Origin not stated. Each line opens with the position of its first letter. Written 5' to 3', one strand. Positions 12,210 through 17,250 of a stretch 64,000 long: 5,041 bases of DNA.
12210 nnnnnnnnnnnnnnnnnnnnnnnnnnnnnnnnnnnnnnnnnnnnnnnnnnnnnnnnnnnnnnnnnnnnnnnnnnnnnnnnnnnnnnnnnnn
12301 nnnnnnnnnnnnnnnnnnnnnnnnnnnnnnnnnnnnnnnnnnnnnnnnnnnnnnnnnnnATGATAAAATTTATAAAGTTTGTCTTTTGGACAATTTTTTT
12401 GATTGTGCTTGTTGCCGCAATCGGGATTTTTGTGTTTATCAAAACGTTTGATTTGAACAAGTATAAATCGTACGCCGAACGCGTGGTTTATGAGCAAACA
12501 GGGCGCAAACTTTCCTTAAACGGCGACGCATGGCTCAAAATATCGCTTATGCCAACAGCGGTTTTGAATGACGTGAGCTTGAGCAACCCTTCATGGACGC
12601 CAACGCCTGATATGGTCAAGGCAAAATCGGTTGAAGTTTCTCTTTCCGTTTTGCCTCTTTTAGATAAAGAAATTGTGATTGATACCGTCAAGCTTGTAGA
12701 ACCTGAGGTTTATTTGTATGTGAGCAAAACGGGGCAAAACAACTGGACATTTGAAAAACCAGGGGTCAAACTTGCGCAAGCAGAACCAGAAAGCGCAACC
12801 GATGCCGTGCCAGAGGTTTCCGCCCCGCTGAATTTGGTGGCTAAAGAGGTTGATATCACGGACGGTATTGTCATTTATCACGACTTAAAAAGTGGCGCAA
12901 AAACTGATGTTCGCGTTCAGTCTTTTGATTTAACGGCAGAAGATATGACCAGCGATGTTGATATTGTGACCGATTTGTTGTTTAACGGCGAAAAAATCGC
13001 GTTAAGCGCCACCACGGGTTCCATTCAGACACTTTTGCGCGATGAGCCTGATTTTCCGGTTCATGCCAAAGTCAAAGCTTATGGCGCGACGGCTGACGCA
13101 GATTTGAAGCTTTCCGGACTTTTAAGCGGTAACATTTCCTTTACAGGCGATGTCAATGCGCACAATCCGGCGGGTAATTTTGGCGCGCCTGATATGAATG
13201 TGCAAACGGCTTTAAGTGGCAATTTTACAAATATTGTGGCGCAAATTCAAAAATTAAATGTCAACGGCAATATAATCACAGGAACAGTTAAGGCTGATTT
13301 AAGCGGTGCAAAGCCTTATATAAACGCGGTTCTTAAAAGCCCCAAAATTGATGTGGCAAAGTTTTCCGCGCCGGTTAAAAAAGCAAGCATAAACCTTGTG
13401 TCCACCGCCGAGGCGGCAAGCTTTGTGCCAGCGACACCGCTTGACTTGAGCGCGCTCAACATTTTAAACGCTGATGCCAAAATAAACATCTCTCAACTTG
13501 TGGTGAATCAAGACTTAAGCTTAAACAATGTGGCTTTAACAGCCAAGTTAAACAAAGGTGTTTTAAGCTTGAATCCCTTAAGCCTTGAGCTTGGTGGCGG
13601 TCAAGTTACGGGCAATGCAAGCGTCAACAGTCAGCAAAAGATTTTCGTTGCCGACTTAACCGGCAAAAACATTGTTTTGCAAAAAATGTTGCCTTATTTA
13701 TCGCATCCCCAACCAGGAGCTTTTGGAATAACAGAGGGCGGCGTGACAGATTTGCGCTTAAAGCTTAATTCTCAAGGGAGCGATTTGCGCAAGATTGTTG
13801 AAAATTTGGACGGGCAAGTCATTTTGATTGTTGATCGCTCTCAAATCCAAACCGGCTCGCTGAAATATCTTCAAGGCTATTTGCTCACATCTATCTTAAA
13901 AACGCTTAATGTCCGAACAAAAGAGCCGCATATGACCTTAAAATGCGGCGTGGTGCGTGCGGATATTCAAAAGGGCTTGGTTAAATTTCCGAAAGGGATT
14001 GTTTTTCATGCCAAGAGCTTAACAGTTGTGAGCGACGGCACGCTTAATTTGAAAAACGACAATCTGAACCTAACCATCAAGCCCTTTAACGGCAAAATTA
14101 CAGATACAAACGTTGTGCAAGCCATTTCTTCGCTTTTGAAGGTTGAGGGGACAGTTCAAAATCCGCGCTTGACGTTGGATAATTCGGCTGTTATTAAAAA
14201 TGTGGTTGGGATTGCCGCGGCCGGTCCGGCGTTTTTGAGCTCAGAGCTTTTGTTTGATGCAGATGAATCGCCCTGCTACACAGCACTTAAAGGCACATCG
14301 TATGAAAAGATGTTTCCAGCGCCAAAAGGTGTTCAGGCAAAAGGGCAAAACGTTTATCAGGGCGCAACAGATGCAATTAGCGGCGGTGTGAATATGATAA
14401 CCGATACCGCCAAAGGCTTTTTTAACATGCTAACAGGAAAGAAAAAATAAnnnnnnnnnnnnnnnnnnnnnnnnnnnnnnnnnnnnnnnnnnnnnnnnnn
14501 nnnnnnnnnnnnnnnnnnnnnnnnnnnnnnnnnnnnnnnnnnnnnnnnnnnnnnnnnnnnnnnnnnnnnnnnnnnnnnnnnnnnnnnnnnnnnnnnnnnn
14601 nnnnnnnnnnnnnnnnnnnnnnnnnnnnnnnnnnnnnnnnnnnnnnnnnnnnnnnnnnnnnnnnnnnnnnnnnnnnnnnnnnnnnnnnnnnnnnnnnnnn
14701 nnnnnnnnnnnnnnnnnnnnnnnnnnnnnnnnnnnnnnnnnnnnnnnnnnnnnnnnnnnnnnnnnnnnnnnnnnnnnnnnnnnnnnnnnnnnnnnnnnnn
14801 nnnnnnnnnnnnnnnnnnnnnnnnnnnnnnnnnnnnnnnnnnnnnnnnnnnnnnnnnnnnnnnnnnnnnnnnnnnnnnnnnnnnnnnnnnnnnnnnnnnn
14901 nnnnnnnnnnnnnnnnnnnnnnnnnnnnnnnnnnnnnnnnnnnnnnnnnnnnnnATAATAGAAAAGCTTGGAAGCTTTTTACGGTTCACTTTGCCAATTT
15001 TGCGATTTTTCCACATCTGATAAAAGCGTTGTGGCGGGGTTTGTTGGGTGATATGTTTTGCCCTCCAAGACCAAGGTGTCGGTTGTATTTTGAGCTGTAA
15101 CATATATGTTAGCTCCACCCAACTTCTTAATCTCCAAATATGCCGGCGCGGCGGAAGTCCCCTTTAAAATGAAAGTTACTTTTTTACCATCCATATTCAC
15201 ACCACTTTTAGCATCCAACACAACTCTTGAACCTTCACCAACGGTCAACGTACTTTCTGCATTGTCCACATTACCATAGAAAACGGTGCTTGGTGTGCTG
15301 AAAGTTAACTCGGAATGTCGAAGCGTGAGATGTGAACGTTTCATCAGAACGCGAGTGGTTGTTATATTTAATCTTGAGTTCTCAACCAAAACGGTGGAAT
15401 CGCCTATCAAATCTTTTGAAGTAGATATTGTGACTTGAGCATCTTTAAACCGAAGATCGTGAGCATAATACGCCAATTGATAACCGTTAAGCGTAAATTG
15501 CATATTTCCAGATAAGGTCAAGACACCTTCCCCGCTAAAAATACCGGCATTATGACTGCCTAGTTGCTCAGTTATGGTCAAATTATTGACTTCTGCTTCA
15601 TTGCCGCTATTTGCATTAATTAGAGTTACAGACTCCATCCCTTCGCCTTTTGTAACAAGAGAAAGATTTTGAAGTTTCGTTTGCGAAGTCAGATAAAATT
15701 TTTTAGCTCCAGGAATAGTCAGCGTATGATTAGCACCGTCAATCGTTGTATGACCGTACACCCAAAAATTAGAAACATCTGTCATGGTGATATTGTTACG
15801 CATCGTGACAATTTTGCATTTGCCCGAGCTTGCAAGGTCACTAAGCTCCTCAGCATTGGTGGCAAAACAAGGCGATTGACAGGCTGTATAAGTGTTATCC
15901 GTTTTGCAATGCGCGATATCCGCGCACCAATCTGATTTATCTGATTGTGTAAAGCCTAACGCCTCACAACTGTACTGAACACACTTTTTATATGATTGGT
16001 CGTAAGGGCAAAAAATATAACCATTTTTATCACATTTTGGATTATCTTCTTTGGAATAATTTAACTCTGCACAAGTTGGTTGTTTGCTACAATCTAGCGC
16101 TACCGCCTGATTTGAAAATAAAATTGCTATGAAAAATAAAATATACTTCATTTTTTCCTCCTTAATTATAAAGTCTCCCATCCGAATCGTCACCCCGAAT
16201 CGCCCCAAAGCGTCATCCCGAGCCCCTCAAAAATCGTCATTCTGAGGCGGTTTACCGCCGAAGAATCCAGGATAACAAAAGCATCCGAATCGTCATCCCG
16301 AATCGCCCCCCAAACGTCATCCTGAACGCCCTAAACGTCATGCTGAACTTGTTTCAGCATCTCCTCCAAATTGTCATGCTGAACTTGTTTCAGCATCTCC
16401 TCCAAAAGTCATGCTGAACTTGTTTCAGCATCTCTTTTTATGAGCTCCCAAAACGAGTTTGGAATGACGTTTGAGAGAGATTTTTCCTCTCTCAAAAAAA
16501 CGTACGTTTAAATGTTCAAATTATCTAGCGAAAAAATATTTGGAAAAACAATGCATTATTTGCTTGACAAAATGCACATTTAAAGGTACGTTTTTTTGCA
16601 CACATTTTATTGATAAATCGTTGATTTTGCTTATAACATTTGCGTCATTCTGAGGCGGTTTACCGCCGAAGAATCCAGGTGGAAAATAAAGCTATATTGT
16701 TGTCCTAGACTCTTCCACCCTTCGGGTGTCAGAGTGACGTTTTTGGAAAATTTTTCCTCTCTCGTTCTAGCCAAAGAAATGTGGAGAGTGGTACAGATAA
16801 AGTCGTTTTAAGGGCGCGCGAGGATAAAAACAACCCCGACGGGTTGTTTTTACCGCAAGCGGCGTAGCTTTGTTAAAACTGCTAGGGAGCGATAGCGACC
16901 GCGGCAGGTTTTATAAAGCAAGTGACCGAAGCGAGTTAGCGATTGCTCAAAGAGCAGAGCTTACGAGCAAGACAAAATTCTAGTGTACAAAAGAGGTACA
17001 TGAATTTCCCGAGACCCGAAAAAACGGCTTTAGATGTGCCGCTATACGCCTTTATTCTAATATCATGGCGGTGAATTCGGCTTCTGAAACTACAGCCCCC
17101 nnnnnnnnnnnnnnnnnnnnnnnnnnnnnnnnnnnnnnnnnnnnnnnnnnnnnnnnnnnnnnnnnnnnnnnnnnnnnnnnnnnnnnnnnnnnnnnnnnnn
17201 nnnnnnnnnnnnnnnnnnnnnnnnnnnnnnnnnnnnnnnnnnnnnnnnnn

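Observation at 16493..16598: Candidate invertible promoter 1 (shared GTAC-centred inverted repeats)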

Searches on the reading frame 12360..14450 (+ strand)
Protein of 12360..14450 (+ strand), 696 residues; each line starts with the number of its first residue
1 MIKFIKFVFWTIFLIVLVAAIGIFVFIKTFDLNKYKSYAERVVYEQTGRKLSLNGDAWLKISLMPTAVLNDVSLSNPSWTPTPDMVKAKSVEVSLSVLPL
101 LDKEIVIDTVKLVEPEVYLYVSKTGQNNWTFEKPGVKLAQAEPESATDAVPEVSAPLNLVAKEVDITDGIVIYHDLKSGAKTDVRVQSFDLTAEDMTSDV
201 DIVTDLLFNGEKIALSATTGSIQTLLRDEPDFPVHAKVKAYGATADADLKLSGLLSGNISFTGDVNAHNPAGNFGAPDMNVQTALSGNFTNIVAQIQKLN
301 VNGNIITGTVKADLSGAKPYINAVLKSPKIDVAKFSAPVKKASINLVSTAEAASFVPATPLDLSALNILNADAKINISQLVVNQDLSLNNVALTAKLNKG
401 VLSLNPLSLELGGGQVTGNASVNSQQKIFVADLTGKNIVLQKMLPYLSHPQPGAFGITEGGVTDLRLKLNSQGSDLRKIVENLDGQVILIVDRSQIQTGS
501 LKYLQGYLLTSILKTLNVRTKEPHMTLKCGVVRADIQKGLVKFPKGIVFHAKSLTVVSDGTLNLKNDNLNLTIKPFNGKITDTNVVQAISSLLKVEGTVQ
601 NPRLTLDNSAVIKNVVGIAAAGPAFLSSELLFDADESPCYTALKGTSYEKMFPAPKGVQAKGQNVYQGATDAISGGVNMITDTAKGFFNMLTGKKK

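Call 9: search_protein_families(library=pfam, proteins=[window:12360-14450:+])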
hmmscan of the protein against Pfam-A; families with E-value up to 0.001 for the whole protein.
window:12360-14450:+ (696 aa): 2 families
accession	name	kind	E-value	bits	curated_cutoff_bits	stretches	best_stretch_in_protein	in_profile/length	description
PF05170.20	AsmA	-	7.4e-45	154.3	29.8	2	1-216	1-205/607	AsmA family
PF05359.17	DUF748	-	3.5e-11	42.3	50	1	5-416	15-393/1037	Domain of Unknown Function (DUF748)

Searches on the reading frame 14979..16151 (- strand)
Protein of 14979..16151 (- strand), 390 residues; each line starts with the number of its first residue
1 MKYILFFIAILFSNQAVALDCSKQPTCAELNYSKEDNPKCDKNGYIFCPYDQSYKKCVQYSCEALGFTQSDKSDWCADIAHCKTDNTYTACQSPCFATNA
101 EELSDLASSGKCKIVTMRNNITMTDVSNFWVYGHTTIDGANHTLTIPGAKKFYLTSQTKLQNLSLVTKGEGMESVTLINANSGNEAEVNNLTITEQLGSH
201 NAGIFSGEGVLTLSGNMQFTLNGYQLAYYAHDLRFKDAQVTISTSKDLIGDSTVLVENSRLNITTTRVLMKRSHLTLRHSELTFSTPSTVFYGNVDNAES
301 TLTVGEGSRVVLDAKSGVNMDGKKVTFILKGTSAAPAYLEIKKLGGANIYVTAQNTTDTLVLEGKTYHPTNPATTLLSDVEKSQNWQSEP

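Call 9: search_protein_families(library=pfam, proteins=[window:14979-16151:-])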
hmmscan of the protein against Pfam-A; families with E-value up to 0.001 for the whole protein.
window:14979-16151:- (390 aa): 0 families

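Call 21: find_encoding_contigs(protein=window:14979-16151:-, flank=10000, max_places=10)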
Protein window:14979-16151:- (390 aa): no gene with exactly this product is on record in the collection.

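Call 49: find_homologous_proteins(query=window:14979-16151:-, max_evalue=0.00001)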
Query window:14979-16151:- (390 aa): 45 proteins with E <= 0.00001 among 3862 candidates.
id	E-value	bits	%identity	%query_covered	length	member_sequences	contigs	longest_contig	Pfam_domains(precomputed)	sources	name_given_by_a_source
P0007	9.8e-207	704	81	99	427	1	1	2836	-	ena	-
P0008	1.7e-194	664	74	100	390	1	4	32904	-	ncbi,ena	-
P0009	4.8e-172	590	100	70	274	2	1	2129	-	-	-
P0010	1.1e-92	329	47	100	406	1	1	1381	-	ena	-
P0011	3.6e-89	317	45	100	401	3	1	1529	-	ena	-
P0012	1.5e-86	309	42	99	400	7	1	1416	-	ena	-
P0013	3.0e-85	305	45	100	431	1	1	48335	-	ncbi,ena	-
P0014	4.9e-85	304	45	99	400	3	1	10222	-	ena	-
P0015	2.9e-82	295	44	100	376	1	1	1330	-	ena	-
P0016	8.9e-82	293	41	99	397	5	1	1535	-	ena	-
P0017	5.5e-81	291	40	100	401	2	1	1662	-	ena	-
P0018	2.9e-79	285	42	100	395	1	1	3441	-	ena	-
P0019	1.1e-77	280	40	100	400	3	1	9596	-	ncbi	-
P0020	1.1e-76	276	43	100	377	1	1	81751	-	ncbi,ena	-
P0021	1.6e-75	273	40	99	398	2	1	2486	-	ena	-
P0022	2.2e-75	272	40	99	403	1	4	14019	-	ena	-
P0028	8.6e-72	260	40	100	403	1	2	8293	-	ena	-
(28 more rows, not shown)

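Call 50: find_encoding_contigs(protein=P0009, flank=5000, max_places=10)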
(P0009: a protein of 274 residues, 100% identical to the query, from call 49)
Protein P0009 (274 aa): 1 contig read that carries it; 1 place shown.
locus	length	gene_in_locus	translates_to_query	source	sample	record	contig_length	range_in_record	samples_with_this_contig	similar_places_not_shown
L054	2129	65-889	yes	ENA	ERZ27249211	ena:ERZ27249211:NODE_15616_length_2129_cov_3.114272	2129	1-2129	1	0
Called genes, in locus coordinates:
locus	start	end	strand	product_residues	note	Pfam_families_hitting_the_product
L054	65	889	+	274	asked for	-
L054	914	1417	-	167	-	PF07542:ATP12 (weak)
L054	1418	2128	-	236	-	?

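Call 51: find_encoding_contigs(protein=P0008, flank=5000, max_places=10)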
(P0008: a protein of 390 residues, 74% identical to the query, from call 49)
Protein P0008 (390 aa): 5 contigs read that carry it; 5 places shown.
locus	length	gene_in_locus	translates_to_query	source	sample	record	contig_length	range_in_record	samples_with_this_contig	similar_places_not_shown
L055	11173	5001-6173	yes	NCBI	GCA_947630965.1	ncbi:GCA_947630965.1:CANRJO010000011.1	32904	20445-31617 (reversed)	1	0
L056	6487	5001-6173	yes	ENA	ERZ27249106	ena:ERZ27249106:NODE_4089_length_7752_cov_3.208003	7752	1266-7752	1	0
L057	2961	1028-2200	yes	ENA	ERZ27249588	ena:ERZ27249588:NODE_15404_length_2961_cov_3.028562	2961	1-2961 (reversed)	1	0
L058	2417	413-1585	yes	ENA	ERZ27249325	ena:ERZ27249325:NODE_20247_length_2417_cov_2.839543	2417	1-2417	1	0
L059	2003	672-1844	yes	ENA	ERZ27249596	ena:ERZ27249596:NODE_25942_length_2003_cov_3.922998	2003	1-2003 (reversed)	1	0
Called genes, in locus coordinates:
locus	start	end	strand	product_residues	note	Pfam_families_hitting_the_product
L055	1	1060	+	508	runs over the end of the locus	PF08529:NusA_N, PF13184:KH_NusA_1st, PF07650:KH_2 (weak), PF26594:KH_NusA_2nd, PF14520:HHH_5 (faint)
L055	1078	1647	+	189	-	PF04296:YlxR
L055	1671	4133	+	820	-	PF08364:IF2_assoc (faint), PF04760:IF2_N, PF00009:GTP_EFTU, PF00071:Ras (weak), PF01926:MMR_HSR1, PF22042:EF-G_D2, PF11987:IF-2, PF03144:GTP_EFTU_D2, +2 more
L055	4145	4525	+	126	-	PF02033:RBFA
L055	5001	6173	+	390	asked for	-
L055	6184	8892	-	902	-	PF01624:MutS_I, PF05188:MutS_II, PF05192:MutS_III, PF05190:MutS_IV, PF00488:MutS_V, PF27441:MutS_C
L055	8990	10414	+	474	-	PF13188:PAS_8 (faint), PF00512:HisKA, PF02518:HATPase_c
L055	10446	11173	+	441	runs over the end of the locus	PF01554:MatE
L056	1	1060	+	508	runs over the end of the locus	PF08529:NusA_N, PF13184:KH_NusA_1st, PF07650:KH_2 (weak), PF26594:KH_NusA_2nd, PF14520:HHH_5 (faint)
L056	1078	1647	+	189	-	PF04296:YlxR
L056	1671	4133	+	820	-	PF08364:IF2_assoc (faint), PF04760:IF2_N, PF00009:GTP_EFTU, PF00071:Ras (weak), PF01926:MMR_HSR1, PF22042:EF-G_D2, PF11987:IF-2, PF03144:GTP_EFTU_D2, +2 more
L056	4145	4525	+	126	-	PF02033:RBFA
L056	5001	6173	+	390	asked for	-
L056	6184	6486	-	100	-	?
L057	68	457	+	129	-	PF17761:DUF1016_N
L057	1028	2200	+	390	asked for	-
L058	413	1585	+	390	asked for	-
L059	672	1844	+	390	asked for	-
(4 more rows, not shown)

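Call 54: find_encoding_contigs(protein=P0020, flank=10000, max_places=6)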
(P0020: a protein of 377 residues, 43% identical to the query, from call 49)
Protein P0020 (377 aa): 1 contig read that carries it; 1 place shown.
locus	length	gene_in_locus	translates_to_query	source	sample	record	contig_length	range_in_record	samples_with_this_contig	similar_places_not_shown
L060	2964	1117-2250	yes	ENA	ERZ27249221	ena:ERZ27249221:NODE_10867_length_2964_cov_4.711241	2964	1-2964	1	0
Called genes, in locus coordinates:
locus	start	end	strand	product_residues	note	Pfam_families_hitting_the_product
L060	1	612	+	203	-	?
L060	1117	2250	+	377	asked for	-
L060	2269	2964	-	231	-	?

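Call 55: find_encoding_contigs(protein=P0013, flank=10000, max_places=6)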
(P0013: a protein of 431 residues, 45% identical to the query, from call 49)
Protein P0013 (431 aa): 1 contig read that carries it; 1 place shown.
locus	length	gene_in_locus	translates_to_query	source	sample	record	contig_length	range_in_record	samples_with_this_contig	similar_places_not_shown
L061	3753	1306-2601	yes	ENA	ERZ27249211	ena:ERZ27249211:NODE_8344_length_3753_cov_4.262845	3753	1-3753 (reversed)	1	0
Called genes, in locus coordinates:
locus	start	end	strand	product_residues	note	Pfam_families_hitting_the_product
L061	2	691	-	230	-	?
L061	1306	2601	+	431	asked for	-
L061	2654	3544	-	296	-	PF05359:DUF748, PF05170:AsmA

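Call 59: find_encoding_contigs(protein=P0022, flank=4000, max_places=10)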
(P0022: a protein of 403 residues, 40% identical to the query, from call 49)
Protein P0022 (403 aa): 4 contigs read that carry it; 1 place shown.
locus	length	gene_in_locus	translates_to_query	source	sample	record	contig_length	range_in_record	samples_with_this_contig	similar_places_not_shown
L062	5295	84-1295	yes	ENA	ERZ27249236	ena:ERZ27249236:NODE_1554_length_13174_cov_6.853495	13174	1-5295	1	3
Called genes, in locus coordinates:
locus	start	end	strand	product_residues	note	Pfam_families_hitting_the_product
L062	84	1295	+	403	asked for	-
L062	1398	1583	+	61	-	-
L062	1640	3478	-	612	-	PF02518:HATPase_c (weak), PF13589:HATPase_c_3, PF00183:HSP90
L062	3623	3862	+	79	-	PF00037:Fer4 (weak), PF12797:Fer4_2 (faint), PF12837:Fer4_6 (weak), PF13237:Fer4_10, PF12838:Fer4_7 (weak), PF13187:Fer4_9 (weak), PF00037:Fer4, PF12837:Fer4_6 (weak), +6 more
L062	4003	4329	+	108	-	-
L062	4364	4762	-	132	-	-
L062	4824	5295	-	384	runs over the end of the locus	PF01098:FTSW_RODA_SPOVE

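Call 60: find_encoding_contigs(protein=P0028, flank=4000, max_places=10)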
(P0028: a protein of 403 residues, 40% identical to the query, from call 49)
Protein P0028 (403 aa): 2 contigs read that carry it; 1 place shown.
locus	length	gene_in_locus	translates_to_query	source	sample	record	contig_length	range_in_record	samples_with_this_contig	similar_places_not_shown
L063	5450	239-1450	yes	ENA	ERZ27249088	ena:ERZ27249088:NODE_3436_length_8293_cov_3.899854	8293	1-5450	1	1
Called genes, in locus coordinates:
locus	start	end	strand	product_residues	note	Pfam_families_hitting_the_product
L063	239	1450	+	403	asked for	-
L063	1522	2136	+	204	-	PF01427:Peptidase_M15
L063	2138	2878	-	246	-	PF00578:AhpC-TSA, PF08534:Redoxin, PF10417:1-cysPrx_C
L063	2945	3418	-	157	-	PF03449:GreA_GreB_N, PF01272:GreA_GreB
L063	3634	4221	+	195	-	PF00186:DHFR_1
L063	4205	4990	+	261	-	PF00303:Thymidylat_synt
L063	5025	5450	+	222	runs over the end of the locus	PF01370:Epimerase, PF04321:RmlD_sub_bind, PF13561:adh_short_C2, PF23441:SDR (weak), PF00106:adh_short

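Call 65: find_encoding_contigs(protein=P0007, flank=3000, max_places=10)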
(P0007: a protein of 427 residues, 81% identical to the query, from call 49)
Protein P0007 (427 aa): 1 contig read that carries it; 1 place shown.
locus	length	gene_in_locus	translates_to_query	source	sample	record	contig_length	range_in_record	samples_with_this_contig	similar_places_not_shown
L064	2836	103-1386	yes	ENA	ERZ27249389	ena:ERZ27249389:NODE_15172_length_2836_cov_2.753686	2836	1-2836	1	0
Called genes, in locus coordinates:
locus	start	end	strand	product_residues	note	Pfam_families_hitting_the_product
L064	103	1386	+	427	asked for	-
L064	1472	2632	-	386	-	PF00300:His_Phos_1, PF02677:QueH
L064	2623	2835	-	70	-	?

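Call 83: predict_structure(alignment_id=A3)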
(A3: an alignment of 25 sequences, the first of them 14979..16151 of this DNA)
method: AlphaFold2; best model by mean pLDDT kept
length: 390 residues; sequences in the alignment: 25
mean_pLDDT: 79.9   pTM: 0.73
mean pLDDT of the five models: 79.9, 79.9, 78.5, 77.7, 76.2
residues with pLDDT >= 90: 186; 70-90: 96; 50-70: 52; < 50: 56
segments of 3 or more residues with pLDDT < 50: 1-24, 60-91
pLDDT, mean of each block of 10 residues (from residue 1): 30 36 53 65 59 64 41 39 42 74 87 87 88 89 88 90 86 68 92 81 87 97 86 96 92 96 95 95 96 72 98 89 86 98 88 98 97 95 94
secondary structure, 60 per line:
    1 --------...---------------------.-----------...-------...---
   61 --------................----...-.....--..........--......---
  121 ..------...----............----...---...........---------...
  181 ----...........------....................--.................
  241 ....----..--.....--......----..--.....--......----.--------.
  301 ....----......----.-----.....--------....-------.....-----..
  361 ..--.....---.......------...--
elements in order: E45-47 E55-57 H69-84 E93-97 H100-109 E112-117 E129-131 E136-147 E152-154 E158-168 E178-180 E185-195 E202-221 E224-244 E253-257 E260-265 E274-278 E281-286 E300-304 E309-314 E325-329 E338-341 E349-353 E359-362 E365-369 E373-376 E386-388

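Call 86: fold_search(model_id=the predicted structure, library=pdb)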
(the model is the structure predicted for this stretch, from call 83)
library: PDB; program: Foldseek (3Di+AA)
matches with E <= 10: 330; with E <= 0.001: 4
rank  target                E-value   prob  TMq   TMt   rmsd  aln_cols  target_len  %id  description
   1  5nxk_A                2.6e-04  1.00  0.45  0.56   6.9       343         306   15  L. reuteri 53608 SRRP (released 2018-03-21)
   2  5ny0                  3.7e-04  1.00  0.47  0.52   9.1       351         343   14  L. reuters 100-23 SRRP (released 2018-03-21)
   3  5nxk_B                7.3e-04  1.00  0.46  0.57   6.2       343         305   14  L. reuteri 53608 SRRP (released 2018-03-21)
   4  5nxk_C                8.0e-04  1.00  0.43  0.53   6.9       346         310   15  L. reuteri 53608 SRRP (released 2018-03-21)
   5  3zsc_A                1.2e-02  0.98  0.30  0.35  11.3       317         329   14  Catalytic function and substrate recognition of the pectate lyase from Thermotoga maritima (released 2012-07-11)
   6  7xz8                  2.0e-02  0.96  0.32  0.29  11.2       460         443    9  Mutant (K141A) of the N-terminal domain of fucoidan lyase FdlA (released 2022-09-28)
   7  7xzd_B                3.1e-02  0.77  0.25  0.22  13.1       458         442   10  Mutant (F179A) of the N-terminal domain of fucoidan lyase FdlA (released 2022-09-28)
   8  7xze_A                3.4e-02  0.72  0.25  0.22  13.2       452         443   10  Mutant (H176A) of the N-terminal domain of fucoidan lyase FdlA (released 2022-09-28)
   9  7xzc_A                3.9e-02  0.85  0.29  0.26  11.7       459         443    9  Mutant (R240A) of the N-terminal domain of fucoidan lyase FdlA (released 2022-09-28)
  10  1jta                  5.0e-02  0.97  0.36  0.38   8.4       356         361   11  Crystal Structure of Pectate Lyase A (C2 form) (released 2002-06-19)
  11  1ooc_A                5.5e-02  0.87  0.28  0.29  12.1       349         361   11  Mutations in the T1.5 loop of pectate lyase A (released 2004-03-16)
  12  7xza_A                5.7e-02  0.91  0.33  0.30  10.9       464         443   10  Mutant (Y242F) of the N-terminal domain of fucoidan lyase FdlA (released 2022-09-28)
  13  4q1q_A                5.7e-02  0.25  0.15  0.20  14.3       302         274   14  Crystal structure of TibC-catalyzed hyper-glycosylated TibA55-350 fragment (released 2014-09-17)
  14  7xzd_A                6.3e-02  0.90  0.33  0.30  11.0       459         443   10  Mutant (F179A) of the N-terminal domain of fucoidan lyase FdlA (released 2022-09-28)
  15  9bev_A                6.6e-02  0.57  0.27  0.21  12.3       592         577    7  Structure of GH110A in complex with a lambda-carrageenan oligosaccharide (released 2025-08-27)
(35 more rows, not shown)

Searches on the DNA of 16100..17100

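Call 87: search_rna_families(source=window, start=16100, end=17100, threshold=evalue, max_evalue=1)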
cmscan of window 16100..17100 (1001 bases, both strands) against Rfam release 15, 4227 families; matches with E-value up to 1: 9.
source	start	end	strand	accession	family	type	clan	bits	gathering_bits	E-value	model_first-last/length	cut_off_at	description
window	16497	16594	-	RF04205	MIR2606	Gene; miRNA;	-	27.1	139.7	0.14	1-165/165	no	MIR2606 microRNA precursor family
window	16492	16599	-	RF04241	mir-5014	Gene; miRNA;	-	26.8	101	0.0047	1-123/123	no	mir-5014 microRNA precursor family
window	16497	16594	+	RF04205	MIR2606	Gene; miRNA;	-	26.8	139.7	0.16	1-165/165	no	MIR2606 microRNA precursor family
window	16490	16600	-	RF04174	MIR4208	Gene; miRNA;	-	26.5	140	0.14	1-191/191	no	MIR4208 microRNA precursor family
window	16494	16598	-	RF04157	MIR9486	Gene; miRNA;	-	25.8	100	0.01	1-119/119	no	MIR9486 microRNA precursor family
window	16490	16602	+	RF04128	MIR8562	Gene; miRNA;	-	22.8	211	0.1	1-242/242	no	MIR8562 microRNA precursor family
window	16504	16589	+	RF04127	MIR8007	Gene; miRNA;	-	20.6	195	0.24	1-226/226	no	MIR8007 microRNA precursor family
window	16469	16603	+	RF02973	Enterococcus-1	Gene; sRNA;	-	20.5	71.4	0.15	1-152/152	no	Enterococcus-1 RNA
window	16395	16477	-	RF03454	mir-1267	Gene; miRNA;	-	18.7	70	0.98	1-78/78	no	mir-1267 microRNA precursor family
